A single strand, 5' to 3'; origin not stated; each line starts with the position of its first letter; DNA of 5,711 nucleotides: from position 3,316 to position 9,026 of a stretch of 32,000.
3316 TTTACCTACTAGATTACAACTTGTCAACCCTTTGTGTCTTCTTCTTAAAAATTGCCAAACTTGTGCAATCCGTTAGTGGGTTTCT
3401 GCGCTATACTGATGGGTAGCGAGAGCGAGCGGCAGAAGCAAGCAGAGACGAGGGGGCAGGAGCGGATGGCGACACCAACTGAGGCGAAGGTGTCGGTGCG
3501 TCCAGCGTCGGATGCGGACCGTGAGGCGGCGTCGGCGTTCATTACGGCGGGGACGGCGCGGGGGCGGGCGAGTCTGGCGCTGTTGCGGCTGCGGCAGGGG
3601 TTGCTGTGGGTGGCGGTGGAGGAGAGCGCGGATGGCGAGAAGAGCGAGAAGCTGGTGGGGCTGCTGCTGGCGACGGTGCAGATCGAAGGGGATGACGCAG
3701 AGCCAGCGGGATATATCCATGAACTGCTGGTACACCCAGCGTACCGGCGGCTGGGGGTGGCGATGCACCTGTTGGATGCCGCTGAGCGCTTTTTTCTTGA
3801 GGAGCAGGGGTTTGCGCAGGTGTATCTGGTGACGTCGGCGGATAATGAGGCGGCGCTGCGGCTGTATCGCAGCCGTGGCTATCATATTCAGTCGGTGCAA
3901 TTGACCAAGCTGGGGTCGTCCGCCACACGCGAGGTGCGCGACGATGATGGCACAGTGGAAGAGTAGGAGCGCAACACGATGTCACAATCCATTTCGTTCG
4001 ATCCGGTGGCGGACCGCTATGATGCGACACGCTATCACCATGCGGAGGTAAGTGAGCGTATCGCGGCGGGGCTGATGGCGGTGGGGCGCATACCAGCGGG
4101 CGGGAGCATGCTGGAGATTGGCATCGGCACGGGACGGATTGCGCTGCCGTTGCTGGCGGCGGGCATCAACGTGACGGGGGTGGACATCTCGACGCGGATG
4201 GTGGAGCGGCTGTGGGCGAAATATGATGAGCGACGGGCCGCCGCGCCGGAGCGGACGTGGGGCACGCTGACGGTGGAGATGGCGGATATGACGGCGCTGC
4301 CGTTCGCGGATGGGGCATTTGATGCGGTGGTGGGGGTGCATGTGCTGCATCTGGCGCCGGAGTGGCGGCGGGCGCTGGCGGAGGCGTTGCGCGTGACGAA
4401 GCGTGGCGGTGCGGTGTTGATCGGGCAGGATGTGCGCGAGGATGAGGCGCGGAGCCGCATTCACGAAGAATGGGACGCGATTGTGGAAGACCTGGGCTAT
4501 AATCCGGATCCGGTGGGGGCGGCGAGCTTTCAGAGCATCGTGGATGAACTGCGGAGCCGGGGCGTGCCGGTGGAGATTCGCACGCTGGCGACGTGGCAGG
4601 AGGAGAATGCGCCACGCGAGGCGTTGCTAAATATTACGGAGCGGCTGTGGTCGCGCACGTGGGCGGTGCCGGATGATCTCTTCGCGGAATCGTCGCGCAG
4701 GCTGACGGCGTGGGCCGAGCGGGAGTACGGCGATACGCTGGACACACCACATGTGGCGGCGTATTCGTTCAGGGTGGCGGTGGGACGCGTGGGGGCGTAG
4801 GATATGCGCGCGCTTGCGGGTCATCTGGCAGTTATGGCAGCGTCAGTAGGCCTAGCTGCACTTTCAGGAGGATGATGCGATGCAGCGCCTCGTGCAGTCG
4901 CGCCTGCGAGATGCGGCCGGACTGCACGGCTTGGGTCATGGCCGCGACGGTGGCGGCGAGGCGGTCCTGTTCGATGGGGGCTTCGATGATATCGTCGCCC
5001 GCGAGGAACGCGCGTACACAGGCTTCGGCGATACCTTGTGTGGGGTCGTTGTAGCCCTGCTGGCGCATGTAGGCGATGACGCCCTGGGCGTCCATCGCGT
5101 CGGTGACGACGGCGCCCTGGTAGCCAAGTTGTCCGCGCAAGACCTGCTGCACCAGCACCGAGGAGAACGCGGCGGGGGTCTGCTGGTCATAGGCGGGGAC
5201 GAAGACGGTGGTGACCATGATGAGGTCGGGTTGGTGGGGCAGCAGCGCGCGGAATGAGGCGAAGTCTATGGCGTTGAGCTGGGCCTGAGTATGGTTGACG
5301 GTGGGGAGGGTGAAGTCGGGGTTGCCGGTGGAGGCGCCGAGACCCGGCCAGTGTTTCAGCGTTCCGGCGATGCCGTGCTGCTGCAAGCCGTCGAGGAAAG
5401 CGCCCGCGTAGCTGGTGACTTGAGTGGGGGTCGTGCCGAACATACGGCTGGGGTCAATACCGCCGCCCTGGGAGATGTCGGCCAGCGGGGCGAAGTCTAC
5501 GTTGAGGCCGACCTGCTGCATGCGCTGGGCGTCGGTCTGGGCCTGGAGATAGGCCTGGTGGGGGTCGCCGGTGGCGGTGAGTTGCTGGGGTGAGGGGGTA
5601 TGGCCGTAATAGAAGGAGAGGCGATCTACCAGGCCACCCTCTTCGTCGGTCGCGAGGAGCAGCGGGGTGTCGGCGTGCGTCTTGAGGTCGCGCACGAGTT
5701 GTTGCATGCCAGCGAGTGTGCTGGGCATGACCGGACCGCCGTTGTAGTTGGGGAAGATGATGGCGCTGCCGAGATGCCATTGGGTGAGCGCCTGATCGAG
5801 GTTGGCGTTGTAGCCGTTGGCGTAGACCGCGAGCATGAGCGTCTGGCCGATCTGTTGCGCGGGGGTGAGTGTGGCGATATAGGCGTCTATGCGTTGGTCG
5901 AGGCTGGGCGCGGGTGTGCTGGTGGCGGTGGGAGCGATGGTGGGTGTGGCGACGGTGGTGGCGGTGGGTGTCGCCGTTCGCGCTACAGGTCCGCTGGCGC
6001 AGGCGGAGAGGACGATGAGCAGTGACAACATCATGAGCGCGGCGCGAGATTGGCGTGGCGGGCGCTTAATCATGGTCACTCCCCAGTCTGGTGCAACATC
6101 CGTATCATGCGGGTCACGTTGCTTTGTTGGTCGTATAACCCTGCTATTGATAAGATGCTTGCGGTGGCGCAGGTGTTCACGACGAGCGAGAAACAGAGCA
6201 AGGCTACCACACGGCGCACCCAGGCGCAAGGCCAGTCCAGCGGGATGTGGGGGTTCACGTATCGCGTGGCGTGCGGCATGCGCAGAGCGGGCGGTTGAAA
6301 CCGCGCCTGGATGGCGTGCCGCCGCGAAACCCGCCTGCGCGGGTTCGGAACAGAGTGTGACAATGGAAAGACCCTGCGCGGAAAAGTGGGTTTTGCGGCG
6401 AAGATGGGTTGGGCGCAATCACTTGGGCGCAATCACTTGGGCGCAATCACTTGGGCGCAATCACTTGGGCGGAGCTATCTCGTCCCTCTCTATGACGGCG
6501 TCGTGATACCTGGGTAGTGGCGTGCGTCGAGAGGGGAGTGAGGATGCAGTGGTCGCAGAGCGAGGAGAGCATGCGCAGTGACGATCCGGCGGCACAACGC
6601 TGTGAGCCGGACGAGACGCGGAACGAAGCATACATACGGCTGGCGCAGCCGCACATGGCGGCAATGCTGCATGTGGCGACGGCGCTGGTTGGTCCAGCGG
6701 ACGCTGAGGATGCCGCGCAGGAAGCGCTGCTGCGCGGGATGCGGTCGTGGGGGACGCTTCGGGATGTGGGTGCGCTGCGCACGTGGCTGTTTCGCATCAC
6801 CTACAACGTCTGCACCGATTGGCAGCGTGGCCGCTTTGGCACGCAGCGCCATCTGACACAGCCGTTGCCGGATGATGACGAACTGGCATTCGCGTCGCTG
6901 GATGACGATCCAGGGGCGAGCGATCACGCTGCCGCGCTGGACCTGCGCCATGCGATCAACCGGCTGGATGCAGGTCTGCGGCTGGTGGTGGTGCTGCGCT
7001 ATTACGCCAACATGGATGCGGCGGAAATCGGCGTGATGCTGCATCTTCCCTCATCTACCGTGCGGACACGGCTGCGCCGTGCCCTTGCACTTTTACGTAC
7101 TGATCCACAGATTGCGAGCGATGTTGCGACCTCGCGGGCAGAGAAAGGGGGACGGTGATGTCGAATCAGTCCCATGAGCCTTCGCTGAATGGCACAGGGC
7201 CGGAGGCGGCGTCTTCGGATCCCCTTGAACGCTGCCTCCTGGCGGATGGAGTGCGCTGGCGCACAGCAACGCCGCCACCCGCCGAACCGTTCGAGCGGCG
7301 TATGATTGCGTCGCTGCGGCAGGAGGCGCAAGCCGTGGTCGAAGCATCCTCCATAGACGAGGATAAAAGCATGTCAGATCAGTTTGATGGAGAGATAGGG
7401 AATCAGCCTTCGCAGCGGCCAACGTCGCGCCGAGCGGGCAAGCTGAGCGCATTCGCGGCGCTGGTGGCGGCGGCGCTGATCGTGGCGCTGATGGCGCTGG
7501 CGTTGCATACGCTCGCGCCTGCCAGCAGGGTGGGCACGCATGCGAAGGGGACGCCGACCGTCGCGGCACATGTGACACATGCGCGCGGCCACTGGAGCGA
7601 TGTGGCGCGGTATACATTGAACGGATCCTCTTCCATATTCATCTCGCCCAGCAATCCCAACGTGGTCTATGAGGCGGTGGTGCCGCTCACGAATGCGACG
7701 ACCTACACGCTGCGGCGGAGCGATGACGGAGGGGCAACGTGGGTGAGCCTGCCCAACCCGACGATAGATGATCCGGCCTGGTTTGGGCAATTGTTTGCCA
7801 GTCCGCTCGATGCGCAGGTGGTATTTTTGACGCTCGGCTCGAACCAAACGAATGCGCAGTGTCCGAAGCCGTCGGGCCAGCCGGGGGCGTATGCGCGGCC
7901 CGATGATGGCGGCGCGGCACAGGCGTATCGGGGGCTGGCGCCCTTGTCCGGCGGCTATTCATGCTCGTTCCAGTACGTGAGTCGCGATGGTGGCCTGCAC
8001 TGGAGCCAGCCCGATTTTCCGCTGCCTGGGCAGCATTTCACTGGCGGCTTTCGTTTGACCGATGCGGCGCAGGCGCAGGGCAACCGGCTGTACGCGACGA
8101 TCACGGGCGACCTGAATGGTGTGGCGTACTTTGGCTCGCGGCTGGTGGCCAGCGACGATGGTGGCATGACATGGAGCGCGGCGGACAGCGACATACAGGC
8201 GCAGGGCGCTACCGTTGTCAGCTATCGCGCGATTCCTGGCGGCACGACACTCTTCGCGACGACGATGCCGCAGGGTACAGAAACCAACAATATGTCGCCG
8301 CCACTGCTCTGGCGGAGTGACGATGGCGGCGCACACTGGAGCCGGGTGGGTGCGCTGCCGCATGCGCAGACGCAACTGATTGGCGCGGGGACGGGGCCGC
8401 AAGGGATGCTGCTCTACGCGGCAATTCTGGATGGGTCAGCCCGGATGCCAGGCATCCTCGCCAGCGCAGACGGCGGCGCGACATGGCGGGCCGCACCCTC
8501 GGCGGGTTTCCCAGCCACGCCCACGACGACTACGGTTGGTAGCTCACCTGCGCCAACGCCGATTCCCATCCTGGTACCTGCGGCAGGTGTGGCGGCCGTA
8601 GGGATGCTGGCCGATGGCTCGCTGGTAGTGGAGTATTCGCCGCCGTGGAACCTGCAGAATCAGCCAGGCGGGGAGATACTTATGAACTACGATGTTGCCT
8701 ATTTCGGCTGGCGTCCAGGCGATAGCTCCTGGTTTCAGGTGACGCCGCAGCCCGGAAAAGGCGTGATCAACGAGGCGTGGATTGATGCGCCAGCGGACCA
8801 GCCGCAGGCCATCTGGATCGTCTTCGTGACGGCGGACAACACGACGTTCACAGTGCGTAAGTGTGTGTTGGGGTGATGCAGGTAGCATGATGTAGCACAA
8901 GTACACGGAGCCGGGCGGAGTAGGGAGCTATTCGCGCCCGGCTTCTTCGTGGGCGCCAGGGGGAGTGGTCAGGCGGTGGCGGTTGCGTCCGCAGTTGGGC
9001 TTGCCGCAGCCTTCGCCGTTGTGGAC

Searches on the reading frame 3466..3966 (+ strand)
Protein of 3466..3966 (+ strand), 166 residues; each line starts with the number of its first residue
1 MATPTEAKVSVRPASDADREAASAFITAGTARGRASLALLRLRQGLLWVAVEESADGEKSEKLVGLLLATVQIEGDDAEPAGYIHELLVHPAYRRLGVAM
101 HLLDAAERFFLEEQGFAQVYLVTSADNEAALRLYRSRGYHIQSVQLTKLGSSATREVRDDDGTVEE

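Call 6: search_protein_families(library=pfam, proteins=[window:3466-3966:+], max_evalue=0.01)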
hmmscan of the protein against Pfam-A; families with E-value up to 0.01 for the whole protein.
window:3466-3966:+ (166 aa): 7 families
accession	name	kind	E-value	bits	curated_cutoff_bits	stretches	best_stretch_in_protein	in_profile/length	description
PF00583.31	Acetyltransf_1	-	1e-15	58.5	20.7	1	43-139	31-116/116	Acetyltransferase (GNAT) family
PF13508.13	Acetyltransf_7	-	4.6e-11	43.4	27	1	45-140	3-83/84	Acetyltransferase (GNAT) domain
PF13673.13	Acetyltransf_10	-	7.1e-08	32.9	23.6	1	77-152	52-120/128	Acetyltransferase (GNAT) domain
PF08445.16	FR47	-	0.00017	21.9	22.1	1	79-141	19-79/86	FR47-like protein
PF13302.13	Acetyltransf_3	-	0.00036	21.7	25.4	1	18-139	33-137/138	Acetyltransferase (GNAT) domain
PF13880.12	Acetyltransf_13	-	0.00077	19.7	22.8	1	84-111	7-34/69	ESCO1/2 acetyl-transferase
PF13527.13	Acetyltransf_9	-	0.00085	19.8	25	1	67-140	59-125/127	Acetyltransferase (GNAT) domain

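Call 7: find_encoding_contigs(protein=window:3466-3966:+, flank=10000, max_places=10)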
Protein window:3466-3966:+ (166 aa): no gene with exactly this product is on record in the collection.

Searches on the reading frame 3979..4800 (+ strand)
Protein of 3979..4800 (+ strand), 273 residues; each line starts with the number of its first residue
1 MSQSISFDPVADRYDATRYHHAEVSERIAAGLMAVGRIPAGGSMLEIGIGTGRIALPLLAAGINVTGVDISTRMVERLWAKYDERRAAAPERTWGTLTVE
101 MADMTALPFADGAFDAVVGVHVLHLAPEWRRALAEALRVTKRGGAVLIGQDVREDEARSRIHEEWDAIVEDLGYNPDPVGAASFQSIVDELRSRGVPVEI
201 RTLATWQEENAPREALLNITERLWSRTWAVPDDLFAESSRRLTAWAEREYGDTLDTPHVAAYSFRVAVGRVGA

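Call 6: search_protein_families(library=pfam, proteins=[window:3979-4800:+], max_evalue=0.01)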
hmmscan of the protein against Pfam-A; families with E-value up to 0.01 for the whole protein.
window:3979-4800:+ (273 aa): 7 families
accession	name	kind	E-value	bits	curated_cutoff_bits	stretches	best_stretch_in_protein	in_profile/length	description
PF08241.18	Methyltransf_11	-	9.8e-23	81.1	21.2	1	45-148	1-95/95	Methyltransferase domain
PF13649.12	Methyltransf_25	-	1e-18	68.2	27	1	45-144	2-97/97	Methyltransferase domain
PF08242.18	Methyltransf_12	-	9e-14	52.4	30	1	45-145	1-97/98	Methyltransferase domain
PF13489.12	Methyltransf_23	-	9e-13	48.7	27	1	23-166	4-133/164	Methyltransferase domain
PF13847.12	Methyltransf_31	-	5.6e-10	39.5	27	1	41-165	4-126/145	Methyltransferase domain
PF01209.24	Ubie_methyltran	-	6.5e-07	29.4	20.1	1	40-148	47-151/233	ubiE/COQ5 methyltransferase family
PF05148.21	Methyltransf_8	-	0.0016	18.8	27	1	99-149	108-157/219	Hypothetical methyltransferase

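Call 8: find_encoding_contigs(protein=window:3979-4800:+, flank=10000, max_places=10)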
Protein window:3979-4800:+ (273 aa): 2 contigs read that carry it; 2 places shown.
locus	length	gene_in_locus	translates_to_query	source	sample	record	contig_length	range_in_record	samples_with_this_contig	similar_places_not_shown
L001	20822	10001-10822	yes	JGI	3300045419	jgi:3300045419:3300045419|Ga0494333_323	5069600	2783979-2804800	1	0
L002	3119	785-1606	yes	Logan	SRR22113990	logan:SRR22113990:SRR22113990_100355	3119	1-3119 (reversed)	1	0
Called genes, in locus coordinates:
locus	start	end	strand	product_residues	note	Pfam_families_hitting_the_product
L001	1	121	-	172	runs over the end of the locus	-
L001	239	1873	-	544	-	PF00091:Tubulin, PF12327:FtsZ_C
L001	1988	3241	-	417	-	PF11104:PilM_2 (faint), PF02491:SHS2_FTSA, PF06723:MreB_Mbl, PF14450:FtsA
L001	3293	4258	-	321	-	-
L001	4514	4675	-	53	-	-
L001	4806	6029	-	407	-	PF02012:BNR (faint), PF15902:Sortilin-Vps10 (faint)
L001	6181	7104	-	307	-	-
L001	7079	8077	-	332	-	-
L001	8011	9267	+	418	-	-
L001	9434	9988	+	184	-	PF00583:Acetyltransf_1, PF13673:Acetyltransf_10, PF13508:Acetyltransf_7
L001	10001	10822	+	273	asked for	PF01209:Ubie_methyltran (weak), PF13489:Methyltransf_23, PF13847:Methyltransf_31, PF08241:Methyltransf_11, PF08242:Methyltransf_12, PF13649:Methyltransf_25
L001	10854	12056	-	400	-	PF00933:Glyco_hydro_3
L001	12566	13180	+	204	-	PF04542:Sigma70_r2, PF08281:Sigma70_r4_2, PF04545:Sigma70_r4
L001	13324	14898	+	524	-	PF13088:BNR_2 (faint), PF25852:DUF6242_C (faint), PF02012:BNR (faint)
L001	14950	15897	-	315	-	PF04468:PSP1, PF28472:PSP1_3rd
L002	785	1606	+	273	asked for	PF01209:Ubie_methyltran (weak), PF13489:Methyltransf_23, PF13847:Methyltransf_31, PF08241:Methyltransf_11, PF08242:Methyltransf_12, PF13649:Methyltransf_25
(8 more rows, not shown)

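Call 17: find_homologous_proteins(query=window:3979-4800:+)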
Query window:3979-4800:+ (273 aa): 1342 proteins with E <= 0.001 among 8000 candidates; the best 120 are listed.
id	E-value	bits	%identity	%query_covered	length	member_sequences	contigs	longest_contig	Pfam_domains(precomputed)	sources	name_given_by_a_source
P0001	3.8e-175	599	100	100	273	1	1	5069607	PF13847.13,PF13489.13,PF13649.13,PF01209.25,PF08241.19,PF08242.19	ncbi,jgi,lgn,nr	ncbi:MAG: hypothetical protein OJF49_002682 [Ktedonobacterales bacterium]|jgi:ubiquinone/menaquinone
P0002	3.5e-112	392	66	99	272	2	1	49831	PF13847.13,PF13489.13,PF13649.13,PF01209.25,PF08241.19,PF08242.19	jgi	jgi:ubiquinone/menaquinone biosynthesis C-methylase UbiE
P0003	6.3e-112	391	66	99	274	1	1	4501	PF13847.13,PF13489.13,PF13649.13,PF01209.25,PF08241.19,PF08242.19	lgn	-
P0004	2.6e-111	389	66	99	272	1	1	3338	PF13847.13,PF13489.13,PF13649.13,PF01209.25,PF08241.19,PF08242.19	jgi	jgi:ubiquinone/menaquinone biosynthesis C-methylase UbiE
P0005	5.6e-111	388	67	99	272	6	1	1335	PF13847.13,PF13489.13,PF13649.13,PF01209.25,PF08241.19,PF08242.19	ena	-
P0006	1.9e-110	386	65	98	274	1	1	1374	PF13847.13,PF13489.13,PF13649.13,PF01209.25,PF08241.19,PF08242.19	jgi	-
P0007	4.3e-110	385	66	99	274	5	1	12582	PF13847.13,PF13489.13,PF13649.13,PF01209.25,PF08241.19,PF08242.19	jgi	jgi:SAM-dependent methyltransferase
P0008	1.7e-106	374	66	99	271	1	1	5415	PF13847.13,PF13489.13,PF13649.13,PF01209.25,PF08241.19,PF08242.19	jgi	jgi:ubiquinone/menaquinone biosynthesis C-methylase UbiE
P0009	1.1e-103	364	64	100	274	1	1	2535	PF13847.13,PF13489.13,PF13649.13,PF01209.25,PF08241.19,PF08242.19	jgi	jgi:ubiquinone/menaquinone biosynthesis C-methylase UbiE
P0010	5.9e-102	359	63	100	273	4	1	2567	PF13847.13,PF13489.13,PF13649.13,PF01209.25,PF08241.19,PF08242.19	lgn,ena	-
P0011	2.0e-101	357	62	97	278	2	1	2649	PF13847.13,PF13489.13,PF13649.13,PF01209.25,PF08241.19,PF08242.19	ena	-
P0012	7.4e-101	355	61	97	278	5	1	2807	PF13847.13,PF13489.13,PF13649.13,PF01209.25,PF08241.19,PF08242.19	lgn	-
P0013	2.1e-100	354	62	100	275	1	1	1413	PF13847.13,PF13489.13,PF13649.13,PF01209.25,PF08241.19,PF08242.19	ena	-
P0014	2.9e-100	353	63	97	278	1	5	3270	PF13847.13,PF13489.13,PF13649.13,PF01209.25,PF08241.19,PF08242.19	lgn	-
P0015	5.9e-100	352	62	99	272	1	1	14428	PF13847.13,PF13489.13,PF13649.13,PF01209.25,PF08241.19,PF08242.19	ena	-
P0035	2.3e-97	344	61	99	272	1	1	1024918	PF13847.13,PF13489.13,PF13649.13,PF01209.25,PF08241.19,PF08242.19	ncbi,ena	-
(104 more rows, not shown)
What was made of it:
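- The protein database records this contig as 5,069,607 bp (call 17), whereas the JGI record is 5,069,600 bp (call 8).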

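Call 20: find_encoding_contigs(protein=P0002, flank=8000, max_places=3)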
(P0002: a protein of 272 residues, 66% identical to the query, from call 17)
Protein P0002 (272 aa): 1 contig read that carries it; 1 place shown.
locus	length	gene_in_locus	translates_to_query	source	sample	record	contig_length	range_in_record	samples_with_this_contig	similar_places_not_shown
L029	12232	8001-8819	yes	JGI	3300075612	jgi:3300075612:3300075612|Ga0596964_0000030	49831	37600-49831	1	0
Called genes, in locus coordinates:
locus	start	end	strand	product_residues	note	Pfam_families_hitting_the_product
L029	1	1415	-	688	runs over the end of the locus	PF04760:IF2_N (weak), PF00009:GTP_EFTU, PF01926:MMR_HSR1, PF02421:FeoB_N (weak), PF22042:EF-G_D2, PF11987:IF-2, PF03144:GTP_EFTU_D2 (weak)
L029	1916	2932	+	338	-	PF00069:Pkinase, PF07714:PK_Tyr_Ser-Thr, PF01636:APH (faint), PF03109:ABC1 (weak)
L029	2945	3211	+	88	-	-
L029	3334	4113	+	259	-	-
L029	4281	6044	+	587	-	PF06609:TRI12, PF07690:MFS_1, PF00083:Sugar_tr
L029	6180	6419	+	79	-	PF13396:PLDc_N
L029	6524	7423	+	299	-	PF13489:Methyltransf_23, PF01209:Ubie_methyltran, PF05175:MTS (weak), PF08241:Methyltransf_11, PF08242:Methyltransf_12, PF13649:Methyltransf_25, PF13847:Methyltransf_31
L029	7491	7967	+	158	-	PF00583:Acetyltransf_1, PF13673:Acetyltransf_10 (weak), PF13508:Acetyltransf_7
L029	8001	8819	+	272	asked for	PF01209:Ubie_methyltran, PF13489:Methyltransf_23, PF13847:Methyltransf_31, PF08241:Methyltransf_11, PF08242:Methyltransf_12, PF13649:Methyltransf_25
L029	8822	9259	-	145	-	PF20393:Pro_CA_2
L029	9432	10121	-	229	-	-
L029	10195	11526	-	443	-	PF07690:MFS_1, PF00083:Sugar_tr (weak), PF07690:MFS_1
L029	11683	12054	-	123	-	PF00072:Response_reg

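Call 21: find_encoding_contigs(protein=P0035, flank=8000, max_places=3)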
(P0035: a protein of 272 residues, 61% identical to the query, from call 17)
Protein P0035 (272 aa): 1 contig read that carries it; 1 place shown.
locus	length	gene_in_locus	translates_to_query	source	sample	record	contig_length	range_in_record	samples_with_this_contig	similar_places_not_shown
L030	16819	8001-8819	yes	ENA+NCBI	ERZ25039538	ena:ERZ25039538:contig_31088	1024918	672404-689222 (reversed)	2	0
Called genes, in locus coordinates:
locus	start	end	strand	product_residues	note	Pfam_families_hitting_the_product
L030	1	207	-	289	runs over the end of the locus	-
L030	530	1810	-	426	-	PF00709:Adenylsucc_synt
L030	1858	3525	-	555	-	PF01564:Spermine_synth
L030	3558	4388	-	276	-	-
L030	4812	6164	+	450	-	PF00587:tRNA-synt_2b, PF03129:HGTP_anticodon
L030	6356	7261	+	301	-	-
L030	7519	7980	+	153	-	PF00583:Acetyltransf_1, PF13673:Acetyltransf_10 (weak), PF13508:Acetyltransf_7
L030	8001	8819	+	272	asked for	PF01209:Ubie_methyltran, PF13489:Methyltransf_23, PF13847:Methyltransf_31, PF08241:Methyltransf_11, PF08242:Methyltransf_12, PF13649:Methyltransf_25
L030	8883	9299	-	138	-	PF20393:Pro_CA_2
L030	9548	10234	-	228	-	PF00702:Hydrolase (weak)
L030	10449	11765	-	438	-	PF12832:MFS_1_like, PF07690:MFS_1, PF00083:Sugar_tr, PF07690:MFS_1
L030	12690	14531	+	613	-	PF00009:GTP_EFTU, PF22042:EF-G_D2, PF03144:GTP_EFTU_D2, PF14492:EFG_III (faint), PF00679:EFG_C, PF21018:BipA_C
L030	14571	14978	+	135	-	PF01042:Ribonuc_L-PSP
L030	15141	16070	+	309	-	PF00892:EamA, PF10639:TMEM234 (faint), PF00892:EamA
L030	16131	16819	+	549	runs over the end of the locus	PF02776:TPP_enzyme_N, PF00205:TPP_enzyme_M, PF02775:TPP_enzyme_C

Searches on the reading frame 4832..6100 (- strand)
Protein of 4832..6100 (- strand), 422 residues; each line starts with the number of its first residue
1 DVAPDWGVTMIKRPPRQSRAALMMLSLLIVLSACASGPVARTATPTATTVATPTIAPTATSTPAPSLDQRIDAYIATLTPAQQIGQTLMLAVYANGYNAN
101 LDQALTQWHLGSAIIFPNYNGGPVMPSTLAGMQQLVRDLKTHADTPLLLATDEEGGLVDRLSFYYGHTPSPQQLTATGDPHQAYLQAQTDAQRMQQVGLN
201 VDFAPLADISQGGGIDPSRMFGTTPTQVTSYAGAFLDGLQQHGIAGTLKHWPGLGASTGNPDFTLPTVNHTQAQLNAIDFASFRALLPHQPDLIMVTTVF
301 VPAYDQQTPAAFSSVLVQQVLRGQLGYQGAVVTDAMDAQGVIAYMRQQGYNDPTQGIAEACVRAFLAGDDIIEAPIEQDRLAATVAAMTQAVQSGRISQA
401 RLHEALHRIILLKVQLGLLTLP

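Call 6: search_protein_families(library=pfam, proteins=[window:4832-6100:-], max_evalue=0.01)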
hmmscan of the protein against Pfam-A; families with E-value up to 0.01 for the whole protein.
window:4832-6100:- (422 aa): 1 family
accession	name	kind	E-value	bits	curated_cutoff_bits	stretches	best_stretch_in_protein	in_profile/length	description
PF00933.27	Glyco_hydro_3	-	7.2e-53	180.5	27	1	83-410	5-314/316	Glycosyl hydrolase family 3 N terminal domain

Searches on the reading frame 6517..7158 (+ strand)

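Call 6: search_protein_families(library=pfam, proteins=[window:6517-7158:+], max_evalue=0.01)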
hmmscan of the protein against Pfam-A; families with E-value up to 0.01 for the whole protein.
window:6517-7158:+ (213 aa): 4 families
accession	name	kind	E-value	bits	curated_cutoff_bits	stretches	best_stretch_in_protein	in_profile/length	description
PF08281.18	Sigma70_r4_2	-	5.6e-12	45.6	25.7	1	142-193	3-54/54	Sigma-70, region 4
PF04542.20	Sigma70_r2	-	2.6e-11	43.6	24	1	44-104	3-66/71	Sigma-70 region 2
PF04545.22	Sigma70_r4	-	1.4e-10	41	24.1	1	146-194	1-49/50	Sigma-70, region 4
PF13556.12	HTH_30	-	0.0045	17.2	27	0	163-201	8-48/59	PucR C-terminal helix-turn-helix domain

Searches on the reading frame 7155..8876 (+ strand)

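Call 6: search_protein_families(library=pfam, proteins=[window:7155-8876:+], max_evalue=0.01)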
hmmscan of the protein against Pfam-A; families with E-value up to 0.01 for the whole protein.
window:7155-8876:+ (573 aa): 3 families
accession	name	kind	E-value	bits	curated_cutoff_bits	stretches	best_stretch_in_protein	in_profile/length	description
PF02012.26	BNR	-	4.3e-10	38.5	27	0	333-341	3-11/12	BNR/Asp-box repeat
PF13088.12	BNR_2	-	6.2e-08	32.8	31.4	1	310-495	62-228/277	BNR repeat-like domain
PF15902.12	Sortilin-Vps10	-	0.0031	16.8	33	0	385-444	379-431/446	Sortilin, neurotensin receptor 3,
